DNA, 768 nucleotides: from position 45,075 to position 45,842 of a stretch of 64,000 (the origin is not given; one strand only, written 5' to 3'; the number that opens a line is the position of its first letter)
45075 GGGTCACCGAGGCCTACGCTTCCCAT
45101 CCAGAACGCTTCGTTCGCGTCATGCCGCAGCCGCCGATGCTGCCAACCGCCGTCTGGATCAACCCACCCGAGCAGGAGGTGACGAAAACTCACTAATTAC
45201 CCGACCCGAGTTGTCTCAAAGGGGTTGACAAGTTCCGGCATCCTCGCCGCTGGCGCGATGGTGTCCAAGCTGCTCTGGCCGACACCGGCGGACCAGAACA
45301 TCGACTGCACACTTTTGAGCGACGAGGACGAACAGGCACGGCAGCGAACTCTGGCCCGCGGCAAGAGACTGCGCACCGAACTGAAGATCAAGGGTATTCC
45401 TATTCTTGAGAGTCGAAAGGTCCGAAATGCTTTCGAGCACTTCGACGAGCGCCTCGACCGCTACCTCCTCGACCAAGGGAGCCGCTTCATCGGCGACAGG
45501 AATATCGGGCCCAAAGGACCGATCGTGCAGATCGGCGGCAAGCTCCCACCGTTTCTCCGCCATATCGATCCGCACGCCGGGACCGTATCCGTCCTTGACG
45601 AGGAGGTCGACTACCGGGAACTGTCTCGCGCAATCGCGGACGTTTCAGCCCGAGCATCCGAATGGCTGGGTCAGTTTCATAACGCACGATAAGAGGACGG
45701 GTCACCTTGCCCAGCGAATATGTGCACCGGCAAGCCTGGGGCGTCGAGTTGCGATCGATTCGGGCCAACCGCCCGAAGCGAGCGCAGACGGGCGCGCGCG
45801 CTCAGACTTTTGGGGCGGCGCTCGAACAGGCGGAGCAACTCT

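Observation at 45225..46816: Two-gene module of unknown function inside an integrative/defence-island context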

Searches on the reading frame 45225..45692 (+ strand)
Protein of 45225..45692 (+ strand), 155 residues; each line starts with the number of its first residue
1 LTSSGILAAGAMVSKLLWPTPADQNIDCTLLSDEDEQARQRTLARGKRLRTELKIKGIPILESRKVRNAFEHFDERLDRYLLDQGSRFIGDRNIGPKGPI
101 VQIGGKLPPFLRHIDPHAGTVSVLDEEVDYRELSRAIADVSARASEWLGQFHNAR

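Call 4: search_protein_families(library=pfam, proteins=[window:45225-45692:+], max_evalue=0.1)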
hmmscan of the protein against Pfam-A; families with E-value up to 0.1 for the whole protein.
window:45225-45692:+ (155 aa): 0 families

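Call 5: search_protein_families(library=padloc, proteins=[window:45225-45692:+], max_evalue=0.1)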
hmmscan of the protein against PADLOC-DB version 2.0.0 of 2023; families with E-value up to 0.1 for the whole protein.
window:45225-45692:+ (155 aa): 0 families

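Call 6: search_protein_families(library=ncbifam, proteins=[window:45225-45692:+], max_evalue=0.1)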
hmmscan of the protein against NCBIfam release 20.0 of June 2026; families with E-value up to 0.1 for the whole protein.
window:45225-45692:+ (155 aa): 0 families

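Call 11: find_homologous_proteins(query=window:45225-45692:+, max_evalue=0.001)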
Query window:45225-45692:+ (155 aa): 45 proteins with E <= 0.001 among 151 candidates.
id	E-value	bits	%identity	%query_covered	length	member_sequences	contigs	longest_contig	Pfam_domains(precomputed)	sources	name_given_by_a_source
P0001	1.4e-89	316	99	93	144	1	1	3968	-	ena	-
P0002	5.9e-88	310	95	97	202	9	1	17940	-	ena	-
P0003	2.8e-73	263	81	97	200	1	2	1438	-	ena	-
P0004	8.6e-71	255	79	97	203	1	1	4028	-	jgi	jgi:hypothetical protein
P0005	2.8e-69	250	77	97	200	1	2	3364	-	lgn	-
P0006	6.3e-62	226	72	97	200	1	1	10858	-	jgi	jgi:hypothetical protein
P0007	1.2e-51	193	64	96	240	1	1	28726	-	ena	-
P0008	9.6e-46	173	62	92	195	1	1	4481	-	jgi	jgi:hypothetical protein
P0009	4.1e-44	168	60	94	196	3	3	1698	-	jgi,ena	-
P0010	2.9e-42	162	56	88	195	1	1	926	-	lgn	-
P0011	3.7e-41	159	60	93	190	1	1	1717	-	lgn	-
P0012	8.2e-41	157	57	94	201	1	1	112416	-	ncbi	-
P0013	1.0e-40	157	57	94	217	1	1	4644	-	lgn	-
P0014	1.2e-39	154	54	97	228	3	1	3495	-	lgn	-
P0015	7.5e-39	151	54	94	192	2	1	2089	-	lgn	-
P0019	4.1e-33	132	51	93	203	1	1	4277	-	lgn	-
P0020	4.9e-33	132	47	96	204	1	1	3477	-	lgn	-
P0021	5.6e-33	132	51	93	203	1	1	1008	-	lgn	-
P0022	1.0e-30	125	45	98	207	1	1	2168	-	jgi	jgi:hypothetical protein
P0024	7.4e-29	119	48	91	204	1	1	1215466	-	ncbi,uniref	ncbi:hypothetical protein [Leifsonia sp. A12D58]|uniref:hypothetical protein n=1 Tax=Leifsonia sp. A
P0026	1.1e-28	118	43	99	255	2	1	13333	-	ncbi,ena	-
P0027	4.0e-28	116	46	95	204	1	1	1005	-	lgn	-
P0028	1.3e-27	115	51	95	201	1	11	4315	-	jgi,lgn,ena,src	jgi:hypothetical protein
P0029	2.0e-26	111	45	95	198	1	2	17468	-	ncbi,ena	-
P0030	2.7e-26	110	43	97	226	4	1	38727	-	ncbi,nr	ncbi:MAG: hypothetical protein JWR57_738 [Mycetocola sp.]|nr:hypothetical protein [Mycetocola sp.]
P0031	1.6e-25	108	42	93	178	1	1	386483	-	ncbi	-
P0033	1.5e-24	105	44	97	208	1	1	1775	-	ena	-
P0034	1.7e-24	104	46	95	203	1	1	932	-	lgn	-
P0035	6.1e-24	103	45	95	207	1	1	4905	-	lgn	-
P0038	2.3e-17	81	39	92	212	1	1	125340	-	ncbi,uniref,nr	ncbi:hypothetical protein [Arthrobacter cavernae]|uniref:Uncharacterized protein n=1 Tax=Arthrobacte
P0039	7.1e-16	76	40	94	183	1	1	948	-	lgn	-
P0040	1.9e-15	75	41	93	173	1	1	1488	-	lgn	-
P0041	1.0e-14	73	48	61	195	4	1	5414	-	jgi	-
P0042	1.7e-11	62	37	83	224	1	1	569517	-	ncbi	ncbi:hypothetical protein [Calidifontibacter terrae]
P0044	6.7e-10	57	32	87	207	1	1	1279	-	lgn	-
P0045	1.9e-7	49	37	99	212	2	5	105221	-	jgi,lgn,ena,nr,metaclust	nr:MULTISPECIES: hypothetical protein [unclassified Rhodococcus (in: high G+C Gram-positive bacteria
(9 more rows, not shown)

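Call 14: find_encoding_contigs(protein=P0002, flank=8000, max_places=4)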
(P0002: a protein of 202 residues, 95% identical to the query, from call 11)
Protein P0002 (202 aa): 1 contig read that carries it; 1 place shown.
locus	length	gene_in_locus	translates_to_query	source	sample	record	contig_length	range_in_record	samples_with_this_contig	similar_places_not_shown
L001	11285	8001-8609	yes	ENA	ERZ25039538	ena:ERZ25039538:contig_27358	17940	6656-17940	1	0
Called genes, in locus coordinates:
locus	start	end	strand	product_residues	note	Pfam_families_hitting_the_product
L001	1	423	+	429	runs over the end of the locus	-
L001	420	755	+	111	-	PF01381:HTH_3 (weak), PF09722:Xre_MbcA_ParS_C (weak)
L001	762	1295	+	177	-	PF08808:RES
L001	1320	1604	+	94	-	-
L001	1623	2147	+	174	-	-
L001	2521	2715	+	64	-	PF24725:DUF7677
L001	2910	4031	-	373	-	PF24681:Kelch_KLHDC2_KLHL20_DRC7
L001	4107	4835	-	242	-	PF00005:ABC_tran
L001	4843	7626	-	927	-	PF02687:FtsX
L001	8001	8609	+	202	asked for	-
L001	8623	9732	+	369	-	PF14175:YaaC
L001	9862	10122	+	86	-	PF12728:HTH_17 (weak)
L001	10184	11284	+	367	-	?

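Call 21: search_solved_structures(query=A3, max_evalue=10, show_alignments=2)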
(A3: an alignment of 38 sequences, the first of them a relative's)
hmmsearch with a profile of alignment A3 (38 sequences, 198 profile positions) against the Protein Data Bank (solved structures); distinct sequences matched with E-value up to 10: 0.

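Call 24: find_related_loci(query=A3, collection=genome_contigs, flank=8000)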
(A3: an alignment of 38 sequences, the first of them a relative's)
Query A3 (202 aa) in genome_contigs; peptide patterns used: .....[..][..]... (x = any residue, [..] = any of these).
25 stretches matched a pattern; 11 encode a relative of the query (tblastn E <= 1e-3); 11 distinct loci.
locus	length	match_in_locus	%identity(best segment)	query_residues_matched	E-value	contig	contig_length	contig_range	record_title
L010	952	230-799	51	5-196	6e-63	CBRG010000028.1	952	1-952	Streptomyces sp. AW19M42 WGS project CBRG00000000 data, contig contig_28, whole genome shotgun sequence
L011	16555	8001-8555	49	8-192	1e-51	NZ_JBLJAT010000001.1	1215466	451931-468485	Leifsonia sp. A12D58 contig_1, whole genome shotgun sequence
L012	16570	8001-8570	49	8-197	3e-47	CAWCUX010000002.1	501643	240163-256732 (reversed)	MAG: uncultured Actinomycetota bacterium isolate MFD01721.bin.2.131 genome assembly, contig: contig_16734, whole genome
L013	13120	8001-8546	43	6-201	2e-44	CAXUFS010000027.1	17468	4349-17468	MAG TPA_asm: uncultured Kineosporia sp. isolate public_SRR14722325_metawrap_bin.1 genome assembly, contig: public_SRR147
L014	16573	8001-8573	37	12-195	1e-28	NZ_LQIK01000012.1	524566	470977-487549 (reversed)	Mycobacterium sp. GA-0227b GCID_NTM_00004_NODE_2.ctg_1, whole genome shotgun sequence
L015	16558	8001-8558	35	12-195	3e-23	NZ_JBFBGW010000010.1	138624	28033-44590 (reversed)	Paenarthrobacter sp. NPDC089322 NPDC089322_175_D10.ctg-0010, whole genome shotgun sequence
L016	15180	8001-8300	48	50-146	2e-22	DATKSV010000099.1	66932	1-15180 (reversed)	MAG TPA_asm: Candidatus Nanopelagicaceae bacterium isolate SMAG_U14063 k141_154503, whole genome shotgun sequence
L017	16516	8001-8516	31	12-191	1e-16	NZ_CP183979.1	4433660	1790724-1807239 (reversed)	Arthrobacter sp. R-11 chromosome, complete genome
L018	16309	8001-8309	37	45-152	4e-14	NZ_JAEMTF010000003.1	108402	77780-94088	MAG: Williamsia sp. isolate SupBloom_Metag_028 NODE_36_length_108402_cov_27.744091, whole genome shotgun sequence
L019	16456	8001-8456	32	12-180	2e-13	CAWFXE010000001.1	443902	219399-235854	MAG: uncultured Solirubrobacterales bacterium isolate MFD04944.bin.2.200 genome assembly, contig: contig_14629, whole ge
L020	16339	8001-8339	31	47-180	2e-9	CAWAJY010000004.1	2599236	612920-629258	MAG: uncultured Actinomycetes bacterium isolate MFD02579.bin.2.11 genome assembly, contig: contig_4210, whole genome sho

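Call 25: predict_structure(alignment_id=A3)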
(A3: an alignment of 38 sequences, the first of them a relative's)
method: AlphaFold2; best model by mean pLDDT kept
length: 202 residues; sequences in the alignment: 38
mean_pLDDT: 91.7   pTM: 0.87
mean pLDDT of the five models: 91.7, 91.2, 91.0, 90.3, 90.2
residues with pLDDT >= 90: 142; 70-90: 55; 50-70: 3; < 50: 2
segments of 3 or more residues with pLDDT < 50: none
pLDDT, mean of each block of 10 residues (from residue 1): 70 98 98 96 95 97 96 96 96 97 96 80 86 84 85 85 94 93 98 96 81
secondary structure, 60 per line:
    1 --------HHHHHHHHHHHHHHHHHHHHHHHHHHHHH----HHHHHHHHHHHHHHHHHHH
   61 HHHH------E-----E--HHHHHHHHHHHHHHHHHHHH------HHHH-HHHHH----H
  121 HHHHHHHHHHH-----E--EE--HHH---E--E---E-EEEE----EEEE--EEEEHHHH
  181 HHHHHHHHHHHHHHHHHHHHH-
elements in order: H9-37 H42-64 H80-99 H106-109 H111-115 H120-131 E159-162 E167-170 E173-176 H177-201

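Call 31: search_protein_families(library=pfam, proteins=[L014:6559-7878:+, L015:6546-7598:+, L015:8642-9241:+, L019:6705-7679:+, L019:8643-9455:+, L020:8909-10069:+, L017:9982-11025:+, L011:8585-10057:-, L011:6513-7679:-, L012:8451-9170:-], max_evalue=0.01)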
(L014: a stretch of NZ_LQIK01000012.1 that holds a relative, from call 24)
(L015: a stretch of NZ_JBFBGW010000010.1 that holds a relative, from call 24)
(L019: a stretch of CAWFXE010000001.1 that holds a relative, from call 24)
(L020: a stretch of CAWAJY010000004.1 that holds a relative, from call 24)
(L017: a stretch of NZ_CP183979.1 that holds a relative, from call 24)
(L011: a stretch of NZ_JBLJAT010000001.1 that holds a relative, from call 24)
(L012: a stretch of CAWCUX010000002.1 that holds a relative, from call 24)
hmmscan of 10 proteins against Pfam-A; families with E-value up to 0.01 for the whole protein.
L014:6559-7878:+ (439 aa): 0 families

L015:6546-7598:+ (350 aa): 0 families

L015:8642-9241:+ (199 aa): 0 families

L019:6705-7679:+ (324 aa): 5 families
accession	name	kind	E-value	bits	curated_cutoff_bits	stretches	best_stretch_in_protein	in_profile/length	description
PF12762.13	DDE_Tnp_IS1595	-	3e-35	121.9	27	1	160-306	1-153/153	ISXO2-like transposase domain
PF12760.12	Zn_ribbon_IS1595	-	0.00014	22.2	25.4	1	41-93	1-46/46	Transposase zinc-ribbon domain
PF25208.1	DUF7838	-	0.0014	18.9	28.5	1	62-94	7-43/55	Domain of unknown function (DUF7838)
PF09862.15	DUF2089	-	0.0039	17.3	33.4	1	129-153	20-44/47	Domain of unknown function (DUF2089)-HTH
PF13333.12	rve_2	-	0.0041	17.7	22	1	272-307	1-36/56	Integrase core domain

L019:8643-9455:+ (270 aa): 0 families

L020:8909-10069:+ (386 aa): 1 family
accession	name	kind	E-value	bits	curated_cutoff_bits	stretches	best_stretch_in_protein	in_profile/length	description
PF01966.28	HD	-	2e-07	31.8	22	1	191-296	10-115/116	HD domain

L017:9982-11025:+ (347 aa): 1 family
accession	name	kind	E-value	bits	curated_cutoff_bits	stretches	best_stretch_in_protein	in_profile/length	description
PF00293.34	NUDIX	-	1.6e-16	61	21.1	1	204-313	2-118/134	NUDIX domain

L011:8585-10057:- (490 aa): 1 family
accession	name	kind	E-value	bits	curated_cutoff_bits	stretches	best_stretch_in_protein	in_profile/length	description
PF02720.22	DUF222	-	1.4e-21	77.5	24.4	1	100-453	33-306/306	Domain of unknown function (DUF222)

L011:6513-7679:- (388 aa): 0 families

L012:8451-9170:- (239 aa): 0 families

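Call 32: search_protein_families(library=pfam, alignment_id=A3, max_evalue=10)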
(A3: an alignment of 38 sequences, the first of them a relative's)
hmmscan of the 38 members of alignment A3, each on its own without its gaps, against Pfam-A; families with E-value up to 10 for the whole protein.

A. member 1, P0002 (202 aa): 0 families

B. families by the number of members that match (of 38 scanned): 11 families
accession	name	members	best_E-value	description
PF18725.6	HEPN_SAV2148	1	0.0017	SAV2148-like HEPN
PF22733.1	NNH1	1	0.0068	NACHT N-terminal Helical domain 1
PF12244.13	DUF3606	1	0.052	Protein of unknown function (DUF3606)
PF16089.10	DUF4818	1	0.11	Domain of unknown function (DUF4818)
PF21062.2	Reovirus_L2_4th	1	0.11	Reovirus core-spike protein lambda-2 (L2), ferredoxin-like domain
PF13371.12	TPR_9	1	0.13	Tetratricopeptide repeat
PF07063.19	HGLS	1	0.16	2-oxoadipate dioxygenase/decarboxylase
PF10894.13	DUF2689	1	0.17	Protein of unknown function (DUF2689)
PF02097.20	Filo_VP35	1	0.23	Filoviridae VP35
PF25765.1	PLK4_bind_CEP192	1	0.26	CEP192, PLK4 binding region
PF02660.20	G3P_acyltransf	1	0.27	Glycerol-3-phosphate acyltransferase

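Call 43: find_related_loci(query=A3, collection=metagenome_contigs, flank=6000)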
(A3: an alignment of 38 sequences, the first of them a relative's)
Query A3 (202 aa) in metagenome_contigs; peptide patterns used: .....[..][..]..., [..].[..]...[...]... (x = any residue, [..] = any of these).
118 stretches matched a pattern; 33 encode a relative of the query (tblastn E <= 1e-3); 33 distinct loci.
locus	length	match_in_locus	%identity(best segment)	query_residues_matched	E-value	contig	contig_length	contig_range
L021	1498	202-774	56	8-197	4e-58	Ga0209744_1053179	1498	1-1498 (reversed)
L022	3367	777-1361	49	8-196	9e-53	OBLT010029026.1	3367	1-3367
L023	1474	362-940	54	8-200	1e-47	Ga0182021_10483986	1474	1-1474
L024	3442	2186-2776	48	8-200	6e-45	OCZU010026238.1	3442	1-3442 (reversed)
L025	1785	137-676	50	21-200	6e-43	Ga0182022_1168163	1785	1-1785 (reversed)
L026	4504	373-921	40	8-201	5e-38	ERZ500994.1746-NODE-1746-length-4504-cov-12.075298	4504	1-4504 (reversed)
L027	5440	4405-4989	38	8-191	3e-37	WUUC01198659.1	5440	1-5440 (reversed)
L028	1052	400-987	41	8-195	4e-39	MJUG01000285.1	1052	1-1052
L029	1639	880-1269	53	67-197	8e-36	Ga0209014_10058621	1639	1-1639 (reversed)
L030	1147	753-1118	48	9-128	2e-32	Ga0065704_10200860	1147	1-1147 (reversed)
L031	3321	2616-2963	54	85-197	9e-29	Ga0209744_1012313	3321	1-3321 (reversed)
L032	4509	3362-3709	52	85-197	1e-27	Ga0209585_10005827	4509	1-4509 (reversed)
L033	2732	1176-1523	52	85-197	9e-28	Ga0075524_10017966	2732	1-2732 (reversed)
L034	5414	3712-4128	44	13-146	5e-27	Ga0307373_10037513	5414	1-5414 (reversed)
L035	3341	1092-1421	50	81-197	5e-27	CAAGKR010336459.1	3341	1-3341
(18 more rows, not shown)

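Call 44: find_related_loci(query=A3, collection=viral_contigs, flank=6000)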
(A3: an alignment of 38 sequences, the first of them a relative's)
Query A3 (202 aa) in viral_contigs; peptide patterns used: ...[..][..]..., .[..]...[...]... (x = any residue, [..] = any of these).
14 stretches matched a pattern; 1 encode a relative of the query (tblastn E <= 1e-3); 1 distinct loci.
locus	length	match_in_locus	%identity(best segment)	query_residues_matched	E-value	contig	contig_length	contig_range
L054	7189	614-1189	32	9-200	2e-23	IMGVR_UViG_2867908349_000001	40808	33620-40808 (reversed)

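Call 48: find_encoding_contigs(protein=P0006, flank=6000, max_places=2)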
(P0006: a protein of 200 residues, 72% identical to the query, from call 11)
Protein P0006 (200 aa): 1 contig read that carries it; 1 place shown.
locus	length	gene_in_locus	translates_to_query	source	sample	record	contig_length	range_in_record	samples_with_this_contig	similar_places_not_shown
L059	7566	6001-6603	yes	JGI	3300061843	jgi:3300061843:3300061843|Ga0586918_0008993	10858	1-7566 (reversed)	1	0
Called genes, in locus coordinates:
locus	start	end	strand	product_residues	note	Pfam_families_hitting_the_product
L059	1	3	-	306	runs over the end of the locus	PF04185:Phosphoesterase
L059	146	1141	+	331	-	PF04185:Phosphoesterase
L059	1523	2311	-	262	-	PF00561:Abhydrolase_1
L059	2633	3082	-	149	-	-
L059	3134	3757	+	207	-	PF03992:ABM (faint)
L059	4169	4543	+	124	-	PF05899:Cupin_3 (weak)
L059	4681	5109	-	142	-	PF09339:HTH_IclR, PF01978:TrmB (weak)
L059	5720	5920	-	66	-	-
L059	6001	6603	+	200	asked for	-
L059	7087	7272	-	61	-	-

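Call 49: find_encoding_contigs(protein=P0007, flank=6000, max_places=2)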
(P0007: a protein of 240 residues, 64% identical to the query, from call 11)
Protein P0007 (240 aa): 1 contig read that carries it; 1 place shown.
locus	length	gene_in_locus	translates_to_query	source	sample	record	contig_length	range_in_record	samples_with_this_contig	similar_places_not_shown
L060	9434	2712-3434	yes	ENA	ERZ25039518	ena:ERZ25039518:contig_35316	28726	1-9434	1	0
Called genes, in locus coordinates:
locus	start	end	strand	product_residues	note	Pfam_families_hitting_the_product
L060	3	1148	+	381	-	?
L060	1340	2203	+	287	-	PF08281:Sigma70_r4_2 (weak)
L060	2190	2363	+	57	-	-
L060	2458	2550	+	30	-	-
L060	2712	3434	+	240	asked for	-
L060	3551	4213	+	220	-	PF04255:DUF433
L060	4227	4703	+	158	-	PF18480:DUF5615 (weak)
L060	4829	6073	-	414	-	PF13231:PMT_2 (weak)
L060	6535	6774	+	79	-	PF01381:HTH_3, PF13560:HTH_31 (weak)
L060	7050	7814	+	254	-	-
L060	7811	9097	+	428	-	PF01935:DUF87, PF10412:TrwB_AAD_bind (faint), PF13401:AAA_22 (faint)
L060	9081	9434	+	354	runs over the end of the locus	PF01435:Peptidase_M48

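Call 53: search_protein_representatives(alignment_id=A3)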
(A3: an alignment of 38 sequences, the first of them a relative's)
Query: 38 sequences, 198 profile positions. Proteins with E-value up to 0.001 (for the whole library): 3223; up to 1e-10: 2065; up to 1e-30: 153. The best 150 are listed.
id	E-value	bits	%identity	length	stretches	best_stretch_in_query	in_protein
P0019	3.5e-80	284.4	-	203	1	4-195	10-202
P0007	3.9e-72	258.2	-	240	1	2-196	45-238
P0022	1.5e-68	246.4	-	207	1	3-197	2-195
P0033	1.5e-66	240.0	-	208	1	8-195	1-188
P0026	7.0e-66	237.8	-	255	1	3-196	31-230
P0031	7.1e-65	234.5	-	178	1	3-193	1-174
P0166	7.2e-64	231.2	-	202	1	3-195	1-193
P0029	3.5e-62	225.7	-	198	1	4-194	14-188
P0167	1.4e-61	223.7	-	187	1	12-196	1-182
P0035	4.6e-60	218.7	-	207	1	12-195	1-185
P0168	2.2e-59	216.6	-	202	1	3-195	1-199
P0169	4.1e-59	215.7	-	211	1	3-195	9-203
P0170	1.1e-57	211.0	-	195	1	3-195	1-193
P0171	2.8e-56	206.4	-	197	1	3-194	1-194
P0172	2.8e-55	203.2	-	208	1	3-195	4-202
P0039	6.3e-55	202.0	-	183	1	3-195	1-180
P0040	1.3e-53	197.7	-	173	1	12-192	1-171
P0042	2.7e-53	196.6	-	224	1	2-197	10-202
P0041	8.0e-40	152.7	-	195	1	10-144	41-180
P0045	9.9e-39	149.1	-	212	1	6-195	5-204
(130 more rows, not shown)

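Call 55: search_protein_families(library=pfam, alignment_id=A5, max_evalue=1)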
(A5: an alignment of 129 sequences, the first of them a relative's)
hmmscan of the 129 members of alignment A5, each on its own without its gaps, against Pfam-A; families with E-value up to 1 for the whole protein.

A. member 1, P0002 (202 aa): 0 families

B. families by the number of members that match (of 129 scanned): 75 families (the first 25 are shown)
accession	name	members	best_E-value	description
PF14197.11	Cep57_CLD_2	1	0.00011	Centrosome localisation domain of PPC89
PF00038.26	Filament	1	0.0056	Intermediate filament protein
PF12325.13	TMF_TATA_bd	1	0.0088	TATA element modulatory factor 1 TATA binding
PF14246.11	TetR_C_7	1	0.01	AefR-like transcriptional repressor, C-terminal domain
PF23248.1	KH_PARP14_2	1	0.02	PARP14, second type I KH domain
PF20078.4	DUF6473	1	0.02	Domain of unknown function (DUF6473)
PF22041.1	GST_C_7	1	0.023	Glutathione S-transferase, C-terminal domain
PF05394.16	AvrB_AvrC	1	0.024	Avirulence protein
PF23115.1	zf-C2H2_STOP2_3rd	1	0.03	STOP2-like, C2H2-type zinc finger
PF10784.15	Plasmid_stab_B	1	0.03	Plasmid stability protein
PF23202.1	PAH_ZNF598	1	0.034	ZNF598 PAH domain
PF06810.17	Phage_scaffold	1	0.035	Phage capsid assembly scaffolding protein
PF13521.12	AAA_28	1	0.038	AAA domain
PF06894.17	Phage_TAC_2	1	0.041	Bacteriophage lambda tail assembly chaperone, TAC, protein G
PF10473.14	CENP-F_leu_zip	1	0.042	Leucine-rich repeats of kinetochore protein Cenp-F/LEK1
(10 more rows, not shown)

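Call 56: search_solved_structures(query=A5, max_evalue=10, show_alignments=3)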
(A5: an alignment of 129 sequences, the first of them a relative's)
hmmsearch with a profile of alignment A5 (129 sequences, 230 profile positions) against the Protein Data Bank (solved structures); distinct sequences matched with E-value up to 10: 0.

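Call 58: search_protein_families(library=phrogs, proteins=[P0002], max_evalue=0.1)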
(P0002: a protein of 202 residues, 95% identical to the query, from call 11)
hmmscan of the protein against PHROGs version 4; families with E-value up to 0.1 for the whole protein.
P0002 (202 aa): 1 family
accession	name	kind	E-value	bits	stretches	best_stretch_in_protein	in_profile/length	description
phrog_17980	-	unknown function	0.083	14.1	0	16-36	27-47/77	-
